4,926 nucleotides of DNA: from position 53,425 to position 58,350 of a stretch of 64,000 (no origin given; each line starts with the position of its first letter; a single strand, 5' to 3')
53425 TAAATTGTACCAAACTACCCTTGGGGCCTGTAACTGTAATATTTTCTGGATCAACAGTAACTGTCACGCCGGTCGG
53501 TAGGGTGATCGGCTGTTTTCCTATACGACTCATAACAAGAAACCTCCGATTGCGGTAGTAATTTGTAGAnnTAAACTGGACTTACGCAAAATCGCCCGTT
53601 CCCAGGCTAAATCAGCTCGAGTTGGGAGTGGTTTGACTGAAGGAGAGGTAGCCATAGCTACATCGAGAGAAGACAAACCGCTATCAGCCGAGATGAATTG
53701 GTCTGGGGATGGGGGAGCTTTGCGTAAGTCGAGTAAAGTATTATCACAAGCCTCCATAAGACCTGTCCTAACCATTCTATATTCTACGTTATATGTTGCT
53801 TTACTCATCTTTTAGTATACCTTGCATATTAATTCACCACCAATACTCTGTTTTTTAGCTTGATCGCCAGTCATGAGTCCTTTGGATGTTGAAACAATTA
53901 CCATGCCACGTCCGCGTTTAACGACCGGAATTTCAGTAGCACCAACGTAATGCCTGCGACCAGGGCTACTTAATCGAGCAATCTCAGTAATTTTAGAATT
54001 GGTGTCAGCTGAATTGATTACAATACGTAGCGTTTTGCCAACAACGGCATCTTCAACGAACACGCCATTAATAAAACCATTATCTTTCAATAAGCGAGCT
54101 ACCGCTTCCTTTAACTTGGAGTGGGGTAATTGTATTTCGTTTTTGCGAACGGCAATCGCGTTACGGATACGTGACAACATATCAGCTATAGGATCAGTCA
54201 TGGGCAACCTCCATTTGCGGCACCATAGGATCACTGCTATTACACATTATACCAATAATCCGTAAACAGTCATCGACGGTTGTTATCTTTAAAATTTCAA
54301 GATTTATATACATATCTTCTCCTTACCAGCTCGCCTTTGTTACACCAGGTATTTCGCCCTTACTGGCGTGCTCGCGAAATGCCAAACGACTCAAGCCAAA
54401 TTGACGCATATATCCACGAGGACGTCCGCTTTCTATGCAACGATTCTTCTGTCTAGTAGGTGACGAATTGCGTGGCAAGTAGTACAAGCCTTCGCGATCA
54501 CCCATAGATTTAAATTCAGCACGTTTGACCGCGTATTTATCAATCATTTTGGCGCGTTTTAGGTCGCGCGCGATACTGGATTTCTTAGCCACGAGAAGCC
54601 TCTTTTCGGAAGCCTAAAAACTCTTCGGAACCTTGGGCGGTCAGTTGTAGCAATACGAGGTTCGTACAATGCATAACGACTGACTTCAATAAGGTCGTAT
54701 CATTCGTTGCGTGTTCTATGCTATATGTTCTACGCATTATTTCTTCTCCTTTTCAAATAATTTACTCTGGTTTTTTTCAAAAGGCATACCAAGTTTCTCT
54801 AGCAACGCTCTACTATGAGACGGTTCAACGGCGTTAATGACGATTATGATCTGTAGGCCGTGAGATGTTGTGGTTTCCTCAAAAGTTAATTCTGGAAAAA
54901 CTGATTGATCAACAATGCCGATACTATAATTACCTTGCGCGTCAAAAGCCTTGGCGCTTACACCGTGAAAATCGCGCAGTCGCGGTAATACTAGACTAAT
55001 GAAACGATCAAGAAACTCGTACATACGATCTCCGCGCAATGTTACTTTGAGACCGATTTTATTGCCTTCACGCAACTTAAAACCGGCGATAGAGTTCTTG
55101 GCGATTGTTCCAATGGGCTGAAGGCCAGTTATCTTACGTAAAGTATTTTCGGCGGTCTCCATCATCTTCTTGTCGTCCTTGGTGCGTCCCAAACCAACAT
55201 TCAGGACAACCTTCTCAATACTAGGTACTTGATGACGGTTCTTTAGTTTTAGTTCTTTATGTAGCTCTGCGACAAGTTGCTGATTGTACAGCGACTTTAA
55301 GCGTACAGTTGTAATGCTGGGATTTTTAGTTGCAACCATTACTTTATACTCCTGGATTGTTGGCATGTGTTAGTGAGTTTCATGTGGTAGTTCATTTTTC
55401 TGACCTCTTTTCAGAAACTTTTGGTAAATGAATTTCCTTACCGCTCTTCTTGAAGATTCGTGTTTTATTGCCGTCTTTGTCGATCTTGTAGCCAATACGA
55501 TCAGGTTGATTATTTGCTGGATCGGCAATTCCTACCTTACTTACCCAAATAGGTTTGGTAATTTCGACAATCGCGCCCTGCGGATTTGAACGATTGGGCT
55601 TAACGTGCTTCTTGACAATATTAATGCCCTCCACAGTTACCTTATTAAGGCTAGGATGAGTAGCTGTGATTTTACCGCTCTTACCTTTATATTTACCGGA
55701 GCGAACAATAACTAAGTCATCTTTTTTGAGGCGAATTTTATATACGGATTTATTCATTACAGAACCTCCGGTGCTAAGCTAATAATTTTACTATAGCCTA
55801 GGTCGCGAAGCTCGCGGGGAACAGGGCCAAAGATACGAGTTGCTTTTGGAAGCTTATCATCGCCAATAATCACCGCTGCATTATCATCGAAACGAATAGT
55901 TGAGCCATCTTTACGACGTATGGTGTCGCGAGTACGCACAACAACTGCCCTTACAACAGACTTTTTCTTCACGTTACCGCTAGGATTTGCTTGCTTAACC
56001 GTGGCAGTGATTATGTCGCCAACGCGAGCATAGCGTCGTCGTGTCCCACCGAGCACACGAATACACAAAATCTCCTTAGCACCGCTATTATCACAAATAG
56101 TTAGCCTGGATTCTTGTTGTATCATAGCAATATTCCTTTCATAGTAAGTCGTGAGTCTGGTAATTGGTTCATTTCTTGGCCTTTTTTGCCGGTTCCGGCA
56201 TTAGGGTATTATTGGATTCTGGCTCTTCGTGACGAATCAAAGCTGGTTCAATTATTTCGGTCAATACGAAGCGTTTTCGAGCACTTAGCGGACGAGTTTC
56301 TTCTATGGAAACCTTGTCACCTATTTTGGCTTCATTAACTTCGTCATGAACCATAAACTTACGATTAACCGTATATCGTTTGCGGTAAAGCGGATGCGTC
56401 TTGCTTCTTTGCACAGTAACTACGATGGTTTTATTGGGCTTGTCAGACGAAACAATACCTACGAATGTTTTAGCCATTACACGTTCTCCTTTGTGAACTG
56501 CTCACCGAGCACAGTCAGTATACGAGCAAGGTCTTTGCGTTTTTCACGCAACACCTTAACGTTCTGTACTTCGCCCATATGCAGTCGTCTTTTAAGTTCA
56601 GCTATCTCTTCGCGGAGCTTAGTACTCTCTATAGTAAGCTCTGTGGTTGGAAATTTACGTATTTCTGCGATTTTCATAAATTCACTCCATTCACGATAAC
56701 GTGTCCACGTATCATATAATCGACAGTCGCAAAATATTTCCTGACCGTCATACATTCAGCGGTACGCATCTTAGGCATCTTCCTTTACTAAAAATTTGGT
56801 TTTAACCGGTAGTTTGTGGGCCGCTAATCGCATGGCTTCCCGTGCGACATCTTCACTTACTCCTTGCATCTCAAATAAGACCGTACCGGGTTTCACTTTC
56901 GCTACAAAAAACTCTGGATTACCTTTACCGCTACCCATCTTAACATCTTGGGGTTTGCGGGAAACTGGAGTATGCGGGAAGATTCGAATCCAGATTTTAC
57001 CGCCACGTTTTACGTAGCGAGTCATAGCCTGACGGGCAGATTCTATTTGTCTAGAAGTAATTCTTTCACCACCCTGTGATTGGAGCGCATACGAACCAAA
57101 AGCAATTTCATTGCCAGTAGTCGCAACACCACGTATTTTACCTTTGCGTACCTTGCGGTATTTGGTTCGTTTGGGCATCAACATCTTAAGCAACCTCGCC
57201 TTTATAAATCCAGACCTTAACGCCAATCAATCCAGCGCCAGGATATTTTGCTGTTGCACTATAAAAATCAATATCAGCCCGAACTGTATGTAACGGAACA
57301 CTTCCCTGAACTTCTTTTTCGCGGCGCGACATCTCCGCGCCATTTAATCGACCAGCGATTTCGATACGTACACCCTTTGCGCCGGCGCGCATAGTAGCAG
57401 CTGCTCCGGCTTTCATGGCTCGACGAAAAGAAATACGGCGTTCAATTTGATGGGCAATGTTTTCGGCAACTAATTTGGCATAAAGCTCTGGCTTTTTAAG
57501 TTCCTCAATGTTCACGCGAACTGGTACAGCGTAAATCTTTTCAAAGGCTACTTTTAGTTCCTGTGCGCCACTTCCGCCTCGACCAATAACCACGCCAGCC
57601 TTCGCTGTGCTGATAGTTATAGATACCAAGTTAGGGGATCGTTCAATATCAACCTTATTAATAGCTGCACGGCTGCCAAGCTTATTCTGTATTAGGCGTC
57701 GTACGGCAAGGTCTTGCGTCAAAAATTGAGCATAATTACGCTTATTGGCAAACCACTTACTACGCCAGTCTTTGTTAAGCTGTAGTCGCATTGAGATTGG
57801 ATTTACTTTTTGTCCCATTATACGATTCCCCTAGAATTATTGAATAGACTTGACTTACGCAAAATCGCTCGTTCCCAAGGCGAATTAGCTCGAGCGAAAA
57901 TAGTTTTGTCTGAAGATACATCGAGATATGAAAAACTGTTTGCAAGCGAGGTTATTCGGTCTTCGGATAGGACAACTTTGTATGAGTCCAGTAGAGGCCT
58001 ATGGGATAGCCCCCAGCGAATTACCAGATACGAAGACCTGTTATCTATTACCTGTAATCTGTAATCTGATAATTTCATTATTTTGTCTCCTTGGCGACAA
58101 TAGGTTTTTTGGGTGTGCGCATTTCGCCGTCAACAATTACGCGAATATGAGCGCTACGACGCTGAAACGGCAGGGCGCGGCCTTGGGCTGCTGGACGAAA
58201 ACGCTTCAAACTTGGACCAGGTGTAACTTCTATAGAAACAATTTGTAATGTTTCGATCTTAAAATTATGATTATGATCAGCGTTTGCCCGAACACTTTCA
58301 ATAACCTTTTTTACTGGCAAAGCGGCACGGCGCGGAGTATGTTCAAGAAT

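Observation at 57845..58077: Family-A element plus extra repeat debris between rplV and rpsC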

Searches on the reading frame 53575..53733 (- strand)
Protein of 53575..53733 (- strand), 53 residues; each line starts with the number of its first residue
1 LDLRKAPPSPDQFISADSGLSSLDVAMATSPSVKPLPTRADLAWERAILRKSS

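Call 25: find_homologous_proteins(query=A1, max_evalue=0.001)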
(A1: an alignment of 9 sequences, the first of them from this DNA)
Query A1 (9 sequences) (53 aa, profile of the alignment): 34 proteins with E <= 0.001 among 636 candidates.
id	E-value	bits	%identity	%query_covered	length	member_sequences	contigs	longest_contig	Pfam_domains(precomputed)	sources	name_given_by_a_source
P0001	9.9e-28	113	64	100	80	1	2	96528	-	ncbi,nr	ncbi:hypothetical protein HY003_03215 [Candidatus Saccharibacteria bacterium]|nr:hypothetical protei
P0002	1.0e-27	113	94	96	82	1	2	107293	-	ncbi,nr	ncbi:hypothetical protein HY003_01505 [Candidatus Saccharibacteria bacterium]|nr:hypothetical protei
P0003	1.5e-27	113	88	91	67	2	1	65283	-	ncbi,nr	ncbi:hypothetical protein HYS01_03975 [Candidatus Saccharibacteria bacterium]|nr:hypothetical protei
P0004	1.9e-27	113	100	100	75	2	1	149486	-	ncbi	-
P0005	1.2e-26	110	94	94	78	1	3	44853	-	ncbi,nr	ncbi:hypothetical protein HY003_03660 [Candidatus Saccharibacteria bacterium]|nr:hypothetical protei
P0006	2.6e-26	109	85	100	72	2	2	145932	-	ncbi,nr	ncbi:hypothetical protein HY003_01780 [Candidatus Saccharibacteria bacterium]|nr:hypothetical protei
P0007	3.7e-26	108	67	96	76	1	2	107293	-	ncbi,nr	ncbi:hypothetical protein HY003_01410 [Candidatus Saccharibacteria bacterium]|nr:hypothetical protei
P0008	9.1e-26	107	56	91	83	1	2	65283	-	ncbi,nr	ncbi:hypothetical protein HY003_01680 [Candidatus Saccharibacteria bacterium]|nr:hypothetical protei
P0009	1.4e-24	103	64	100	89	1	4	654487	-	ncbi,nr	ncbi:hypothetical protein HY003_01875 [Candidatus Saccharibacteria bacterium]|nr:hypothetical protei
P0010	2.1e-24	103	58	100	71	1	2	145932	-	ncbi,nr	ncbi:hypothetical protein HY003_00600 [Candidatus Saccharibacteria bacterium]|nr:hypothetical protei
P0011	2.4e-24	103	55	92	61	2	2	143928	-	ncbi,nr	ncbi:hypothetical protein HY003_02200 [Candidatus Saccharibacteria bacterium]|nr:hypothetical protei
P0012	5.3e-24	102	85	100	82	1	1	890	-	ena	-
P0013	1.1e-23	100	62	100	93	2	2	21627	-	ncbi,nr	ncbi:hypothetical protein HY003_04340 [Candidatus Saccharibacteria bacterium]|nr:hypothetical protei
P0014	3.6e-23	99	61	96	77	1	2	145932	-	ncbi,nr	ncbi:hypothetical protein HY003_01840 [Candidatus Saccharibacteria bacterium]|nr:hypothetical protei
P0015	1.9e-22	97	80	92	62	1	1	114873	-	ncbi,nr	ncbi:hypothetical protein HYS01_01390 [Candidatus Saccharibacteria bacterium]|nr:hypothetical protei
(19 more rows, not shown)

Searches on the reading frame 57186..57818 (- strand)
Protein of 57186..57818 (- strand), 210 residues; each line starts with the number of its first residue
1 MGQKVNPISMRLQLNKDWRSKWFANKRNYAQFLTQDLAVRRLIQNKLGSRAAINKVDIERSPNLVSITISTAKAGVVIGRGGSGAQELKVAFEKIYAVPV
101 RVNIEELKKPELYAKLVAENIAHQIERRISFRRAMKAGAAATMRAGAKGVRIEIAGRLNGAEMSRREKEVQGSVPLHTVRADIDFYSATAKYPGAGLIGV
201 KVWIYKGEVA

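Call 10: find_related_loci(query=window:57186-57818:-, collection=genome_contigs, flank=6000)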
Query window:57186-57818:- (210 aa) in genome_contigs; peptide patterns used: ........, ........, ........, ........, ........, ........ (x = any residue, [..] = any of these).
600 stretches matched a pattern (row limit reached: there are more); 585 encode a relative of the query (tblastn E <= 1e-3); the best 80 are kept; 80 distinct loci.
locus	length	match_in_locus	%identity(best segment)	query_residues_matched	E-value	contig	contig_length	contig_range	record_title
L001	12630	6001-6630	86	1-210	2e-121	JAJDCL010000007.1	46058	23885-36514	MAG: Candidatus Saccharibacteria bacterium isolate OFTM59 OFTM59_6, whole genome shotgun sequence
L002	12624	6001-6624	83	1-208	7e-118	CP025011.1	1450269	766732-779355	Candidatus Saccharibacteria bacterium YM_S32_TM7_50_20 chromosome, complete genome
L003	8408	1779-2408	80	1-210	3e-117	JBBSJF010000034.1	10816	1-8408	MAG: Candidatus Saccharimonadales bacterium isolate LS4_maxbin2.071 LS4_maxbin2.071_K_76924_L_10816_cov_32.8022, whole g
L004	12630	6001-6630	80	1-210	2e-116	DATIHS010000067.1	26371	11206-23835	MAG TPA_asm: Patescibacteria group bacterium isolate SMAG_U15644 k141_339613, whole genome shotgun sequence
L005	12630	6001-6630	82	1-210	1e-115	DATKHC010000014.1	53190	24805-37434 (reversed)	MAG TPA_asm: Candidatus Saccharimonadales bacterium isolate SMAG_U14567 k141_147661, whole genome shotgun sequence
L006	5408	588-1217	85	1-210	2e-115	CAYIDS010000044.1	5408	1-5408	MAG TPA_asm: uncultured Candidatus Saccharimonas sp. isolate ERP119705_co18_46 genome assembly, contig: NODE_20925_lengt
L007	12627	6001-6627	81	1-210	2e-114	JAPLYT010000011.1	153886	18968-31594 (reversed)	MAG: Candidatus Saccharibacteria bacterium isolate LacPavin_0818_WC45_MAG_44_10 LacPavin_0818_WC45_scaffold_91981, whole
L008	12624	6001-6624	80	1-209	2e-112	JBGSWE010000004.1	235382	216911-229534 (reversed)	MAG: Candidatus Saccharimonadales bacterium isolate JTS-AC474 k141_3274791, whole genome shotgun sequence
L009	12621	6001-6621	81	1-208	2e-112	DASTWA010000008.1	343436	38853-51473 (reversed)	MAG TPA_asm: Candidatus Saccharimonadales bacterium isolate SMAG_U2374 k141_62929, whole genome shotgun sequence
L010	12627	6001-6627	79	1-210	2e-111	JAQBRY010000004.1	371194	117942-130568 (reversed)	MAG: Candidatus Saccharibacteria bacterium isolate RYN_413 scaffold_3914521, whole genome shotgun sequence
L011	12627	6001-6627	80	1-210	4e-111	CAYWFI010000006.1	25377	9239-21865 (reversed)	MAG TPA_asm: uncultured Candidatus Saccharibacteria bacterium isolate SRP344714_co2_289 genome assembly, contig: NODE_49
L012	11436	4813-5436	78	1-209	2e-109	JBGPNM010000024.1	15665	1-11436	MAG: Candidatus Saccharimonadia bacterium isolate OBJ_0618_7090110_214 k141_2897312_length_15665_cov_14.0000, whole geno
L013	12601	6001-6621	79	1-208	2e-108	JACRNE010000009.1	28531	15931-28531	MAG: Candidatus Saccharibacteria bacterium isolate NC_groundwater_1926_Pr3_S-0.2um_42_3 scaffold_165737, whole genome sh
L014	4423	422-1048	79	1-209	2e-100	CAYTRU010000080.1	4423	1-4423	MAG TPA_asm: uncultured Candidatus Saccharibacteria bacterium isolate SRP200132_co1_594 genome assembly, contig: NODE_39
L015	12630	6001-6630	68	1-210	1e-97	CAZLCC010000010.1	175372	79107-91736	MAG TPA_asm: uncultured Candidatus Saccharibacteria bacterium isolate SRP135725_co2_175 genome assembly, contig: k141_48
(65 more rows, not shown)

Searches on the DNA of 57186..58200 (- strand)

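Call 57: search_rna_families(source=window, start=57700, end=58200, threshold=evalue, max_evalue=1)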
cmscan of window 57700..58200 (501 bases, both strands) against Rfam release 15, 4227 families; matches with E-value up to 1: 0.
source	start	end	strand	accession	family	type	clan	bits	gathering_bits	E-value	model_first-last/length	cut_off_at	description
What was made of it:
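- There is no Rfam match, even at E <= 1 (call 57).
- Tried and rejected: Rfam gives no hit in 57700..58200 at E <= 1 (call 57).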

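Call 58: search_rna_families(sources=[L002, L012, L011, L026, L035], threshold=gathering)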
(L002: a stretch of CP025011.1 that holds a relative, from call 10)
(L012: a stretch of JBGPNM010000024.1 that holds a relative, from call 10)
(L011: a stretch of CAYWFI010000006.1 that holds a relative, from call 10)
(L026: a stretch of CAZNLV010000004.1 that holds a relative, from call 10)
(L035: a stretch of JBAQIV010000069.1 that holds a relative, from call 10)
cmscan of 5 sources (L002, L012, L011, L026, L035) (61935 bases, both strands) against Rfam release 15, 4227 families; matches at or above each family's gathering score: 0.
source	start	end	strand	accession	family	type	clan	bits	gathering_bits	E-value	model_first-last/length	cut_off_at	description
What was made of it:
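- Tried and rejected: It gives none in five related loci at gathering scores (call 58).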
